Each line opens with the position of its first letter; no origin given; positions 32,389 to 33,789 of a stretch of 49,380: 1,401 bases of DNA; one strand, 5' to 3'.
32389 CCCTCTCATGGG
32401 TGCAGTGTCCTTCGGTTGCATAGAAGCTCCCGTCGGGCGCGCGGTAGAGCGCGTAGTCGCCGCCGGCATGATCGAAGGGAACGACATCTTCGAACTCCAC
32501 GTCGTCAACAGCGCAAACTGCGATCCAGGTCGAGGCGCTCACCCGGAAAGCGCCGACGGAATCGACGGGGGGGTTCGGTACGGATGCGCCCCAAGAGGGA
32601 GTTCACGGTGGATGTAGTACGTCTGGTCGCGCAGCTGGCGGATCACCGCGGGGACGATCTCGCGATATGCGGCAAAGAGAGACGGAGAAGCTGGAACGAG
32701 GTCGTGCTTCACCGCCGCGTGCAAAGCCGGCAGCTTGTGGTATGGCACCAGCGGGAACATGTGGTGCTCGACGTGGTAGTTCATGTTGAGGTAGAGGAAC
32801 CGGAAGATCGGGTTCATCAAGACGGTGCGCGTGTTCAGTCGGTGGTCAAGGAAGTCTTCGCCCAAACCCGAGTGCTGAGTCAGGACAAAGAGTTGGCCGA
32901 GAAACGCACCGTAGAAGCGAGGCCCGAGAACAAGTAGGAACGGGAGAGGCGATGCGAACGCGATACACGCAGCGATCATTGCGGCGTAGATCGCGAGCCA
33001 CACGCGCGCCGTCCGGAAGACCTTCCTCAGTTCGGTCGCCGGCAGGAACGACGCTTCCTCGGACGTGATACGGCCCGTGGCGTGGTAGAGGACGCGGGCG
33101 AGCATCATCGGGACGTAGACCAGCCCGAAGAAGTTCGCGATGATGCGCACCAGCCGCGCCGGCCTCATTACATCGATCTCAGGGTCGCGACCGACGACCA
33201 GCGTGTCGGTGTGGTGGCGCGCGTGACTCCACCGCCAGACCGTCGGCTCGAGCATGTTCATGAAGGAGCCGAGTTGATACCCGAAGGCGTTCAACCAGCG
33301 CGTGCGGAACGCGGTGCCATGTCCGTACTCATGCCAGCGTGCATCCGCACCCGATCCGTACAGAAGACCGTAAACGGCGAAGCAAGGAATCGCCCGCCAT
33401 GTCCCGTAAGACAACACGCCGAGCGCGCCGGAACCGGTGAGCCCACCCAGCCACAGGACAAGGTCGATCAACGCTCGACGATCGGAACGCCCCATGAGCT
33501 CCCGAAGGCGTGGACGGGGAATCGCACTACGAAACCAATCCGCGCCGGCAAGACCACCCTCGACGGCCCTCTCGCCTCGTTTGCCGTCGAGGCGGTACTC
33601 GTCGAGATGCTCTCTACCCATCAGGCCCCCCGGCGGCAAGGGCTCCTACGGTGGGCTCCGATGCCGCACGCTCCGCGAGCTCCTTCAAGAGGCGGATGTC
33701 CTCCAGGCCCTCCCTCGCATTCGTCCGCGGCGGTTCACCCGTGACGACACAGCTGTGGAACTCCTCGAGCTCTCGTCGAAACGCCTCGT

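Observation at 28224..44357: Candidate undescribed catabolic system: PhoX-like exo-enzyme + importer + LmbE deacetylase + redox/TIM pair + membrane di-iron oxygenase + two PfkB kinases, under a SIS-ROK module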

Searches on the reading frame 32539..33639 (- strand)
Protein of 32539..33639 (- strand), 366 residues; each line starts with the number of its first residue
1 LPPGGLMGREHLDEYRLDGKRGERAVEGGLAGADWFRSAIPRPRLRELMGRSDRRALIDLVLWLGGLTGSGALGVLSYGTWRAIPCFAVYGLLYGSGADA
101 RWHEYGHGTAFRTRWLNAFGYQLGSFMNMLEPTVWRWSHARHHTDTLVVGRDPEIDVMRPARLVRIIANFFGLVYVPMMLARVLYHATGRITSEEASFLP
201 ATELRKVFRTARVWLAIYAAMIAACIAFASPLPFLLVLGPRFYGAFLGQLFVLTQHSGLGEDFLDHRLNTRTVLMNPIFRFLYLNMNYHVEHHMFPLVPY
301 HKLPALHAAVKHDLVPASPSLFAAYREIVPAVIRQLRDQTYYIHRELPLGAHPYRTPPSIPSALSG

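Call 4: search_protein_families(library=pfam, proteins=[window:32539-33639:-], max_evalue=0.01)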
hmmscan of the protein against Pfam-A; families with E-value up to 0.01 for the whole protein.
window:32539-33639:- (366 aa): 1 family
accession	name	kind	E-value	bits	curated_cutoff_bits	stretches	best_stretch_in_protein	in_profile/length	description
PF00487.30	FA_desaturase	-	6.3e-35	121.6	29.7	1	81-318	3-246/253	Fatty acid desaturase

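Call 6: search_protein_families(library=ncbifam, proteins=[window:32539-33639:-], max_evalue=0.001)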
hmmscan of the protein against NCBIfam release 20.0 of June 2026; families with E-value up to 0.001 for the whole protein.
window:32539-33639:- (366 aa): 3 families
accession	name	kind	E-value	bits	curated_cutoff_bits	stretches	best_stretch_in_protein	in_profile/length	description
NF052549.1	FAdesatDesBBac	equivalog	9.6e-07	28.4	500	1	68-311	42-290/340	Delta(10) desaturase DesB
NF041365.1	GntB_guanitoxin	equivalog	4.8e-05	22.9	380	1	103-313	68-281/308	guanitoxin biosynthesis L-arginine gamma (S) hydroxylase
NF045688.1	BCarotHydoxCrtR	equivalog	0.00065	18.9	475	0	83-312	51-258/297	beta-carotene hydroxylase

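Call 9: search_dna_similar(query=window:32539-33639:-, collection=plasmids, mode=protein, max_rows=30)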
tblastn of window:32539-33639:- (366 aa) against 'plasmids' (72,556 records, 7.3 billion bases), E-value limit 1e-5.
Records with a match: 289; places in all: 297; records where one place covers at least 80% of the query: 272.
Best place of each record, by identity: <60% 289.
By first word of the organism name: Rhizobium 147; Sinorhizobium 85; Ensifer 9; Burkholderia 5; Caballeronia 5; Mesorhizobium 4; Paraburkholderia 4; Phyllobacterium 3; Pararhizobium 2; Neorhizobium 2; and 21 more.
By predicted mobility (MOB-suite, as given by PLSDB): non-mobilizable 141; mobilizable 97; conjugative 51.
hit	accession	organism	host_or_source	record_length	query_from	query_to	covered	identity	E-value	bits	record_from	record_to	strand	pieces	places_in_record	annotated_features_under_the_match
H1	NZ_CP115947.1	Ralstonia solanacearum MolK2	Musa sp.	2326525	13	363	96%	54.0%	6e-106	348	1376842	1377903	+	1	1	record has no annotation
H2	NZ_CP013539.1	Rhizobium phaseoli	Phaseolus vulgaris,Whole ...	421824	14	355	93%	55.0%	5e-116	377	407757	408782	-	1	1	fatty acid desaturase family protein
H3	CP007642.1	Rhizobium etli bv. phaseoli str. IE4803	Phaseolus vulgaris,whole organism,nodule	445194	14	355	93%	55.0%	2e-115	375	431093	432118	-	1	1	hydrocarbon oxygenase MocD-like protein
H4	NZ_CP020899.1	Rhizobium phaseoli Brasil 5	Phaseolus vulgaris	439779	14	355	93%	55.0%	5e-115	374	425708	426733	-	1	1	fatty acid desaturase family protein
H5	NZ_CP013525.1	Rhizobium phaseoli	Phaseolus vulgaris,Whole ...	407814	14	355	93%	55.0%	1e-114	373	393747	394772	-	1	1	fatty acid desaturase family protein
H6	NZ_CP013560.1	Rhizobium phaseoli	Phaseolus vulgaris,Whole ...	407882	14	355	93%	55.0%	1e-114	373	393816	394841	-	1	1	fatty acid desaturase family protein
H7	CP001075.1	Rhizobium etli CIAT 652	-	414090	14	355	93%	55.0%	1e-114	373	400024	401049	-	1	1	mocD: hydrocarbon oxigenase protein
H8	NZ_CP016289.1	Rhizobium leguminosarum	Vavilovia formosa,cell culture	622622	14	355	93%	54.7%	2e-115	375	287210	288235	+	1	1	fatty acid desaturase family protein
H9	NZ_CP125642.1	Rhizobium sp. BT03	Phaseolus vulgaris,Pure culture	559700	14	355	93%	54.7%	3e-115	375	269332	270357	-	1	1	fatty acid desaturase family protein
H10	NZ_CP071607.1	Rhizobium binae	lentil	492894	14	355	93%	54.7%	3e-115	375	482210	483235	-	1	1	fatty acid desaturase family protein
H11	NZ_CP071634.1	Rhizobium sp. NZLR1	lentil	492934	14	355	93%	54.7%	4e-115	375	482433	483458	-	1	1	fatty acid desaturase family protein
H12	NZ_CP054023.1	Rhizobium indicum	Pisum sativum l. (pea),Pure culture,Pea ...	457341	14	355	93%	54.7%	5e-115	374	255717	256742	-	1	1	fatty acid desaturase family protein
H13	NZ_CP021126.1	Rhizobium sp. Kim5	Phaseolus vulgaris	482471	14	355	93%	54.7%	7e-115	374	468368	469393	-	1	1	fatty acid desaturase family protein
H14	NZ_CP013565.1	Rhizobium phaseoli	Phaseolus vulgaris,Whole ...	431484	14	355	93%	54.7%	4e-114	372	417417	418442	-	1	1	fatty acid desaturase family protein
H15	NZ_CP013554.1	Rhizobium phaseoli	Phaseolus vulgaris,Whole ...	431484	14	355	93%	54.7%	4e-114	372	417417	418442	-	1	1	fatty acid desaturase family protein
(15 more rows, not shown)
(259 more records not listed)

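Call 10: get_annotated_region(hit=H7, flank=12000)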
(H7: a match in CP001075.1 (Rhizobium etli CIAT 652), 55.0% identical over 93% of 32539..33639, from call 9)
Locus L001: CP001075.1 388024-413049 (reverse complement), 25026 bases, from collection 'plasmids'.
description: Rhizobium etli CIAT 652 plasmid pA, complete sequence
organism: Rhizobium etli CIAT 652 (NCBI taxid 491916)
taxonomy: Bacteria; Pseudomonadota; Alphaproteobacteria; Hyphomicrobiales; Rhizobiaceae; Rhizobium; Rhizobium etli; Rhizobium etli CIAT 652
host: -; source: -; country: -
typing (MOB-suite, as given by PLSDB): non-mobilizable; replicon rep_cluster_83
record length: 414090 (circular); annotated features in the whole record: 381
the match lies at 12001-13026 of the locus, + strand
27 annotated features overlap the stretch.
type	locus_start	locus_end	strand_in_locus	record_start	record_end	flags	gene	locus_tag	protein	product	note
CDS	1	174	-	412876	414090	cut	repCa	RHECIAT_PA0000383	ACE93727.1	plasmid replication protein RepCa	-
CDS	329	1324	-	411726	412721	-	repBa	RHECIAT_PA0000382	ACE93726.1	plasmid partitioning protein RepBa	-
CDS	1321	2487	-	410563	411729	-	repAa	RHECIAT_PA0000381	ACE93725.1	plasmid partitioning protein RepAa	-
CDS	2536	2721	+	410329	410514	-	-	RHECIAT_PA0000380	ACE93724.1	hypothetical protein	-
CDS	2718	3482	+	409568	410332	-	cobF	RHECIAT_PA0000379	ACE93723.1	precorrin-6a synthase protein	-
CDS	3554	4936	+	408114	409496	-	cobG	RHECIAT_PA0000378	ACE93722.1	precorrin-3b synthase protein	-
CDS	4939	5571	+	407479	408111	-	cobH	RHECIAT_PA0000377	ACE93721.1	precorrin-2 c(20)-methyltransferase protein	-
CDS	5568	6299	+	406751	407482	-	cobI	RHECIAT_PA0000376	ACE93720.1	precorrin-2 c(20)-methyltransferase protein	-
CDS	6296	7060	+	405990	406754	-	cobJ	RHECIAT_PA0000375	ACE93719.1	precorrin-3B C17-methyltransferase protein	-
CDS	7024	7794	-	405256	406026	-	cobK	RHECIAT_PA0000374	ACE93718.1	precorrin 6x reductase protein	-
CDS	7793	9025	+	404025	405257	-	cobL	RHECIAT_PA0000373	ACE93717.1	precorrin-6Y C5,15-methyltransferase (decarboxylating) protein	-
CDS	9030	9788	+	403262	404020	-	cobM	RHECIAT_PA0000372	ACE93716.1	precorrin-4 c(11)-methyltransferase protein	-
CDS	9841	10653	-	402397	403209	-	-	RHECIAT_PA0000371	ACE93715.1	putative sugar epimerase protein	-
CDS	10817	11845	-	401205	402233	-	-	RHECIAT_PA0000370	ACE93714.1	probable transcriptional regulator protein, LacI family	-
CDS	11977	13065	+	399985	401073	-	mocD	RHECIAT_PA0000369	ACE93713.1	hydrocarbon oxigenase protein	-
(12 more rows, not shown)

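Call 14: find_homologous_proteins(query=window:32539-33639:-, max_evalue=1e-30)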
Query window:32539-33639:- (366 aa): 7632 proteins with E <= 1e-30 among 8000 candidates; the best 120 are listed.
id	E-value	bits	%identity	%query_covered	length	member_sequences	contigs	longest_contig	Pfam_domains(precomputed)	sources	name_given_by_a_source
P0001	5.0e-233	791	94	100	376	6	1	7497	PF00487.31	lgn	-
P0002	1.6e-214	730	100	87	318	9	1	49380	PF00487.31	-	-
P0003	1.2e-202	691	83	98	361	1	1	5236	PF00487.31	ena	-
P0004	8.2e-176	603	85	84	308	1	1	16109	PF00487.31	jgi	jgi:fatty acid desaturase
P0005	2.9e-156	539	65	95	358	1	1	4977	PF00487.31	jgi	jgi:fatty acid desaturase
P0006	6.1e-154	531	65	95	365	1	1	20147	PF00487.31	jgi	jgi:fatty acid desaturase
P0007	2.8e-152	525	64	95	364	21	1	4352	PF00487.31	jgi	jgi:fatty acid desaturase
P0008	1.2e-151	523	64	95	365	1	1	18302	PF00487.31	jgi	jgi:fatty acid desaturase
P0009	3.4e-151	522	63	95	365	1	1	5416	PF00487.31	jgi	jgi:fatty acid desaturase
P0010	3.2e-150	519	63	96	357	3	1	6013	PF00487.31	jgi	jgi:fatty acid desaturase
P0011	3.4e-150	519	64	95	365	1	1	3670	PF00487.31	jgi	jgi:fatty acid desaturase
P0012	7.5e-150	517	64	95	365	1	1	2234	PF00487.31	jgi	jgi:fatty acid desaturase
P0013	2.8e-149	516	62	98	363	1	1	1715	PF00487.31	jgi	-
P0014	3.9e-148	512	64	95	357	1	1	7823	PF00487.31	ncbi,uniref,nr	ncbi:fatty acid desaturase family protein [Pseudonocardia nigra]|uniref:fatty acid desaturase family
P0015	5.1e-148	511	62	98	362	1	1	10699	PF00487.31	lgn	-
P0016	1.3e-147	510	61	97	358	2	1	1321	PF00487.31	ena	-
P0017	2.2e-147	509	61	97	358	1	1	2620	PF00487.31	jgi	jgi:fatty acid desaturase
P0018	2.4e-147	509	61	96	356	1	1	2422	PF00487.31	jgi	jgi:fatty acid desaturase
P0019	2.7e-147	509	61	98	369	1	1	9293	PF00487.31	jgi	jgi:fatty acid desaturase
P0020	5.4e-147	508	62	95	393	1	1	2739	PF00487.31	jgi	jgi:fatty acid desaturase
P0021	6.2e-147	508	61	96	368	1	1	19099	PF00487.31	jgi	jgi:fatty acid desaturase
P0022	9.1e-147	507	65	95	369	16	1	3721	PF00487.31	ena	-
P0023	9.5e-147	507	62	96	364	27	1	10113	PF00487.31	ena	-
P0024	2.8e-146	506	62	96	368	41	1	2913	PF00487.31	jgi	jgi:fatty acid desaturase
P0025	3.0e-146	506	63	95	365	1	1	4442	PF00487.31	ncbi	-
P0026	3.3e-146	505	62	96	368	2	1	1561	PF00487.31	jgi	-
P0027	4.5e-146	505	64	95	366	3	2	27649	PF00487.31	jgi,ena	-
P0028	4.9e-146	505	61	96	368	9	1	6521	PF00487.31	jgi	jgi:fatty acid desaturase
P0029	5.7e-146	505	62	96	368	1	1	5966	PF00487.31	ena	-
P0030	1.1e-145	504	62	96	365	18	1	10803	PF00487.31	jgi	jgi:fatty acid desaturase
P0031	1.1e-145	504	62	96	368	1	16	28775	PF00487.31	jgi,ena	-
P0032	1.2e-145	504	63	96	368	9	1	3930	PF00487.31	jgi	jgi:fatty acid desaturase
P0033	1.5e-145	503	63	95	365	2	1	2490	PF00487.31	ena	-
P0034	4.4e-145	502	61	95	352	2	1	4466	PF00487.31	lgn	-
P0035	6.6e-145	501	60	98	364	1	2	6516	PF00487.31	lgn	-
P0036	9.4e-145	501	62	95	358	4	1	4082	PF00487.31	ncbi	-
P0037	1.0e-144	501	62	95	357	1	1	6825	PF00487.31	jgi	jgi:fatty acid desaturase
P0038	1.2e-144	500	62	96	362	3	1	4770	PF00487.31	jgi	jgi:fatty acid desaturase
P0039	1.3e-144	500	63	95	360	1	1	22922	PF00487.31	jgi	jgi:fatty acid desaturase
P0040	3.5e-144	499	62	95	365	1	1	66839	PF00487.31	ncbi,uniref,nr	ncbi:fatty acid desaturase family protein [Streptomyces sp. MZ04]|uniref:fatty acid desaturase famil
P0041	4.0e-144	499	60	98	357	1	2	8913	PF00487.31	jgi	jgi:fatty acid desaturase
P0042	5.3e-144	498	62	95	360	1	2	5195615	PF00487.31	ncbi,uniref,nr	ncbi:fatty acid desaturase family protein [Amycolatopsis endophytica]|uniref:Fatty acid desaturase n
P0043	5.8e-144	498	61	96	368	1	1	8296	PF00487.31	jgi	jgi:fatty acid desaturase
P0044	6.6e-144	498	62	95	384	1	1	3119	PF00487.31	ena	-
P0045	7.3e-144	498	61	98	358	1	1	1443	PF00487.31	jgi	jgi:fatty acid desaturase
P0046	7.4e-144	498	61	95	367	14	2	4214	PF00487.31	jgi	jgi:fatty acid desaturase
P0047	1.1e-143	497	61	96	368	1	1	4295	PF00487.31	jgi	jgi:fatty acid desaturase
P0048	1.3e-143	497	62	95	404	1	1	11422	PF00487.31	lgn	-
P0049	1.7e-143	497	60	96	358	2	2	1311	PF00487.31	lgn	-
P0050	2.7e-143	496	62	95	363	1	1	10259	PF00487.31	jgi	jgi:fatty acid desaturase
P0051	2.8e-143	496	61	96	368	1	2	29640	PF00487.31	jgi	jgi:fatty acid desaturase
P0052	3.3e-143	496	62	96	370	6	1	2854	PF00487.31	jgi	jgi:fatty acid desaturase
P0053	3.5e-143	495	59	99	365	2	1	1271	PF00487.31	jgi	jgi:fatty acid desaturase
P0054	3.5e-143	495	61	96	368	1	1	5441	PF00487.31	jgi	jgi:fatty acid desaturase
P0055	7.5e-143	494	59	95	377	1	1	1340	PF00487.31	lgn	-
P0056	1.0e-142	494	60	95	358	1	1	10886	PF00487.31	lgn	-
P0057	1.1e-142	494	60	96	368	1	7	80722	PF00487.31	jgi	jgi:fatty acid desaturase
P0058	1.2e-142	494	62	95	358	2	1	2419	PF00487.31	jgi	jgi:fatty acid desaturase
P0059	1.3e-142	494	61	96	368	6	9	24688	PF00487.31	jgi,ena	jgi:fatty acid desaturase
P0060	2.0e-142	493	60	95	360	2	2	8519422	PF00487.31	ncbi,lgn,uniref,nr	ncbi:fatty acid desaturase family protein [Tenggerimyces flavus]|uniref:Fatty acid desaturase family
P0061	2.1e-142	493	60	96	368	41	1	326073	PF00487.31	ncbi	-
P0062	2.2e-142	493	61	95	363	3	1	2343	PF00487.31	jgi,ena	jgi:fatty acid desaturase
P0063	2.2e-142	493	60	96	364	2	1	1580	PF00487.31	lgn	-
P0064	2.8e-142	493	61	94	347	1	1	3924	PF00487.31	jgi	jgi:fatty acid desaturase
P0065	3.3e-142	492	61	95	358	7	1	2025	PF00487.31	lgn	-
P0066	3.7e-142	492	60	96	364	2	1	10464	PF00487.31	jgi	jgi:fatty acid desaturase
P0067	4.8e-142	492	61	96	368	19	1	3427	PF00487.31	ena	-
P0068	4.9e-142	492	61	95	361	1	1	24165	PF00487.31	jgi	jgi:fatty acid desaturase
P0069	7.0e-142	491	61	97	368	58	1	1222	PF00487.31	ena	-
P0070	7.8e-142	491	60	95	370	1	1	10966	PF00487.31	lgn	-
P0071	8.2e-142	491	58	99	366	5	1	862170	PF00487.31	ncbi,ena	-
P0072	8.3e-142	491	60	97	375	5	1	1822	PF00487.31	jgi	jgi:fatty acid desaturase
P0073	1.1e-141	491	60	95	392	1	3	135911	PF00487.31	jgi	jgi:fatty acid desaturase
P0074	1.3e-141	490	62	95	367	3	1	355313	PF00487.31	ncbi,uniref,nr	ncbi:fatty acid desaturase family protein [Streptomyces yerevanensis]|uniref:fatty acid desaturase f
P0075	1.5e-141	490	60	96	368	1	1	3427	PF00487.31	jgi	jgi:fatty acid desaturase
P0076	1.6e-141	490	61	95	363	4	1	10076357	PF00487.31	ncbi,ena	-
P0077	2.4e-141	489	61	96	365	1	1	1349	PF00487.31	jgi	-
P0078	3.3e-141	489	60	96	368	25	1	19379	PF00487.31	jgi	jgi:fatty acid desaturase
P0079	4.5e-141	489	61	96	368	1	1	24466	PF00487.31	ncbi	-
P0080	4.9e-141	488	60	96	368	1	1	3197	PF00487.31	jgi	jgi:fatty acid desaturase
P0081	5.6e-141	488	60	96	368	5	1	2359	PF00487.31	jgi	jgi:fatty acid desaturase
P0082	5.6e-141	488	61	96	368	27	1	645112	PF00487.31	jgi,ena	jgi:fatty acid desaturase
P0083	5.7e-141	488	61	96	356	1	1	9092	PF00487.31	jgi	jgi:fatty acid desaturase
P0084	7.2e-141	488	62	95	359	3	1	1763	PF00487.31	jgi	jgi:fatty acid desaturase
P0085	9.1e-141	488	61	94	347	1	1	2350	PF00487.31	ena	-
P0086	9.4e-141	487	60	96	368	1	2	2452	PF00487.31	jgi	jgi:fatty acid desaturase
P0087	1.0e-140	487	61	96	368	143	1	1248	PF00487.31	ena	-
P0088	1.1e-140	487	60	96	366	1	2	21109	PF00487.31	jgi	jgi:fatty acid desaturase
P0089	1.1e-140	487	62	95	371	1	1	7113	PF00487.31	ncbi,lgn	-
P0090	1.4e-140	487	61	96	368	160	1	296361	PF00487.31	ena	-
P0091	1.8e-140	487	60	96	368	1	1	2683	PF00487.31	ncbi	-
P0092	2.1e-140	486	60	95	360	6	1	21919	PF00487.31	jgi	jgi:fatty acid desaturase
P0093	2.2e-140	486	60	96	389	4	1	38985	PF00487.31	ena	-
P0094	2.4e-140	486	63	93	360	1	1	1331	PF00487.31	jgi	jgi:fatty acid desaturase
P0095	2.8e-140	486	59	94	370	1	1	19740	PF00487.31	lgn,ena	-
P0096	3.4e-140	486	60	94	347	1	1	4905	PF00487.31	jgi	jgi:fatty acid desaturase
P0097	3.7e-140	486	59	96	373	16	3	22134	PF00487.31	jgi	jgi:fatty acid desaturase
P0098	3.9e-140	485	60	96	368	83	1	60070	PF00487.31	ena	-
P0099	4.0e-140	485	59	96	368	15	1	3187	PF00487.31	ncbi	-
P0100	4.4e-140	485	61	96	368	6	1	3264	PF00487.31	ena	-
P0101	4.4e-140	485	62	94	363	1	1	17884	PF00487.31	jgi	jgi:fatty acid desaturase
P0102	4.4e-140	485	61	96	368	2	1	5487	PF00487.31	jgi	jgi:fatty acid desaturase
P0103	4.9e-140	485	61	97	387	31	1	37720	PF00487.31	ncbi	-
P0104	5.2e-140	485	61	96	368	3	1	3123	PF00487.31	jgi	jgi:fatty acid desaturase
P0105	5.6e-140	485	60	96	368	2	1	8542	PF00487.31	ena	-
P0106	5.7e-140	485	60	96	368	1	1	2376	PF00487.31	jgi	jgi:fatty acid desaturase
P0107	5.7e-140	485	62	96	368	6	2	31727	PF00487.31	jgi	jgi:fatty acid desaturase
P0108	6.0e-140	485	60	94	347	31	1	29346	PF00487.31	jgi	jgi:fatty acid desaturase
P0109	6.2e-140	485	62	95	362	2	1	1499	PF00487.31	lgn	-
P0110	7.4e-140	485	60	96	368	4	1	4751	PF00487.31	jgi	jgi:fatty acid desaturase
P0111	7.5e-140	485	59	97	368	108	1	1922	PF00487.31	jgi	-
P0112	7.5e-140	485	61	95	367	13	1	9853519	PF00487.31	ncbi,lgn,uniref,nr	ncbi:fatty acid desaturase family protein [Streptomyces sp. NBC_00286]|uniref:fatty acid desaturase 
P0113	7.9e-140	484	60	96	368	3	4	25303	PF00487.31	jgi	jgi:fatty acid desaturase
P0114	8.3e-140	484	61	97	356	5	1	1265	PF00487.31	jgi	jgi:fatty acid desaturase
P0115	8.3e-140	484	60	96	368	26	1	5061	PF00487.31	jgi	jgi:fatty acid desaturase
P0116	8.6e-140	484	60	96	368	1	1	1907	PF00487.31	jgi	jgi:fatty acid desaturase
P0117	8.8e-140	484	59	96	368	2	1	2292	PF00487.31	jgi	jgi:fatty acid desaturase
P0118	9.3e-140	484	59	96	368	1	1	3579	PF00487.31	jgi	jgi:fatty acid desaturase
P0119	1.0e-139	484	59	95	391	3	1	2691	PF00487.31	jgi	jgi:fatty acid desaturase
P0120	1.0e-139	484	61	96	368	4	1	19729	PF00487.31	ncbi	-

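Call 15: find_encoding_contigs(protein=P0004, flank=10000, max_places=3)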
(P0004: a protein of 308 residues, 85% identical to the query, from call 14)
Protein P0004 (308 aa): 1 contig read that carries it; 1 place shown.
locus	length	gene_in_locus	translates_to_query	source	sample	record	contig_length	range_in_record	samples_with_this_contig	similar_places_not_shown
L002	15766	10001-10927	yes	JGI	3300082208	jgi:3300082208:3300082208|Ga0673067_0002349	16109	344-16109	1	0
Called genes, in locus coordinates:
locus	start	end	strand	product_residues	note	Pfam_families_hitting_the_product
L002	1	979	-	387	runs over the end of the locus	PF00480:ROK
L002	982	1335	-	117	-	-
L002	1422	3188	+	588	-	PF05787:PhoX (weak)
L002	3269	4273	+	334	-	PF12911:OppC_N, PF00528:BPD_transp_1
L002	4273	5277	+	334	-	PF19300:BPD_transp_1_N, PF00528:BPD_transp_1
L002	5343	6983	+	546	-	PF00496:SBP_bac_5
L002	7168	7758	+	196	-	PF02585:PIG-L (faint)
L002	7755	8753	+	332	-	PF01261:AP_endonuc_2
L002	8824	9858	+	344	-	PF01408:GFO_IDH_MocA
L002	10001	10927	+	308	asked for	PF00487:FA_desaturase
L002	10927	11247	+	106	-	PF00355:Rieske, PF13806:Rieske_2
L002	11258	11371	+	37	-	-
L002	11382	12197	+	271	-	PF02811:PHP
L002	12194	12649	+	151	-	PF00294:PfkB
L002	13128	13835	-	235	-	PF03372:Exo_endo_phos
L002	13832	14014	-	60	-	-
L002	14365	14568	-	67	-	-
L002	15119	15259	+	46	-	-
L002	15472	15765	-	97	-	?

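Call 16: find_encoding_contigs(protein=P0001, flank=10000, max_places=3)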
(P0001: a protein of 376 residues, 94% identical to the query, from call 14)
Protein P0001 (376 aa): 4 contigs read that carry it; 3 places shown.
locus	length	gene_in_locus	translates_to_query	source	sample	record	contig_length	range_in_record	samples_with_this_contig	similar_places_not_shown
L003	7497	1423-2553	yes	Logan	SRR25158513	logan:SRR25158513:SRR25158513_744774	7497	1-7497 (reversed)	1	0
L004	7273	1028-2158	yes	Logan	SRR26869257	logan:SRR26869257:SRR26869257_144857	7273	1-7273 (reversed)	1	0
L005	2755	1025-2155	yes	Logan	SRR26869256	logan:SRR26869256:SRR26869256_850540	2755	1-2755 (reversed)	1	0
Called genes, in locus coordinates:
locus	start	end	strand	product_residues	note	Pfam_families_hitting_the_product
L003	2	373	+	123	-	?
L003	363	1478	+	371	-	PF01408:GFO_IDH_MocA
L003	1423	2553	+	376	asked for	PF00487:FA_desaturase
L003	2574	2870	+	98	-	PF00355:Rieske, PF13806:Rieske_2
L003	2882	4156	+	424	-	PF01266:DAO (faint), PF03486:HI0933_like (faint), PF07992:Pyr_redox_2, PF13738:Pyr_redox_3 (faint), PF00070:Pyr_redox, PF14759:Reductase_C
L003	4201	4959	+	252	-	PF02811:PHP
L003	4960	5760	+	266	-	PF00294:PfkB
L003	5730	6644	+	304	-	PF00294:PfkB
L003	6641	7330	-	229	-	PF03372:Exo_endo_phos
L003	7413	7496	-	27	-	?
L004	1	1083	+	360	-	?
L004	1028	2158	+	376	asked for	PF00487:FA_desaturase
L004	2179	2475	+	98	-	PF00355:Rieske, PF13806:Rieske_2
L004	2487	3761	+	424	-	PF01266:DAO (faint), PF03486:HI0933_like (faint), PF07992:Pyr_redox_2, PF13738:Pyr_redox_3 (faint), PF00070:Pyr_redox, PF14759:Reductase_C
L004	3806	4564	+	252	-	PF02811:PHP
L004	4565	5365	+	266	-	PF00294:PfkB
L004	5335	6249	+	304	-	PF00294:PfkB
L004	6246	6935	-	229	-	PF03372:Exo_endo_phos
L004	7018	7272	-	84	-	?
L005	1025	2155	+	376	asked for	PF00487:FA_desaturase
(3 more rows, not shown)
